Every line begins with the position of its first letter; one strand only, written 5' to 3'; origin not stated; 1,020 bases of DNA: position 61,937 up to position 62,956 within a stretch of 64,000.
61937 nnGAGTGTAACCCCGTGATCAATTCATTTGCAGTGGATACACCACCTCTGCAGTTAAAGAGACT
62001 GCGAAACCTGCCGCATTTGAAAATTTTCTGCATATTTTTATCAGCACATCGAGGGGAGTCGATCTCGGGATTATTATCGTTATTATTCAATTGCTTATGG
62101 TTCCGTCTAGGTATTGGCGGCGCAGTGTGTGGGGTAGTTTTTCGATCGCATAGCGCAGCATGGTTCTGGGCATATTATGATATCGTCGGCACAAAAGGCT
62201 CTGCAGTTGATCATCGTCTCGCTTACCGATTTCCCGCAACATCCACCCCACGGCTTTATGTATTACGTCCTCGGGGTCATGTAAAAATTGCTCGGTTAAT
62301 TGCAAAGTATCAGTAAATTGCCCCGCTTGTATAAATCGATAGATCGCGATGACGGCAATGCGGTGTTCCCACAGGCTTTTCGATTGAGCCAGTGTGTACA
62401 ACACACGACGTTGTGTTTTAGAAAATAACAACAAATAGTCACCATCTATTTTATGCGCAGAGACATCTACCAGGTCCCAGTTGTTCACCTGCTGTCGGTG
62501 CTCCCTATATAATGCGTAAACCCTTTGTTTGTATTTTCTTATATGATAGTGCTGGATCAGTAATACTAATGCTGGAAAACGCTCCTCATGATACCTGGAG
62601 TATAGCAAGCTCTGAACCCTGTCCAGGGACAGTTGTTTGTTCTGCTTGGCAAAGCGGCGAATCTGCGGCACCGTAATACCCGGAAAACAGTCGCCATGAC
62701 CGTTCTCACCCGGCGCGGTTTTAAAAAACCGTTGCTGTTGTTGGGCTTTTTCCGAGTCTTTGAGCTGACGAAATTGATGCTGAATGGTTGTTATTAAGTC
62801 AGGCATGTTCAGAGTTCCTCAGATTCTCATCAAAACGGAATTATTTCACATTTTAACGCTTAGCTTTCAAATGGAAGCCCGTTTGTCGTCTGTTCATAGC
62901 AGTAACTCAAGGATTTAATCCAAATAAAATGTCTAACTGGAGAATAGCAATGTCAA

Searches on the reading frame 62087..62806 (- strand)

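Call 63: search_protein_families(library=pfam, proteins=[window:62087-62806:-], max_evalue=0.00001)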
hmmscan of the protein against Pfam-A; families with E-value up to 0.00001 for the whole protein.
window:62087-62806:- (239 aa): 1 family
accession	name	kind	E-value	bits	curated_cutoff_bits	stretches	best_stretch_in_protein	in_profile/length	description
PF08713.17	DNA_alkylation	-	7e-56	189.7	21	1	8-224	1-213/213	DNA alkylation repair enzyme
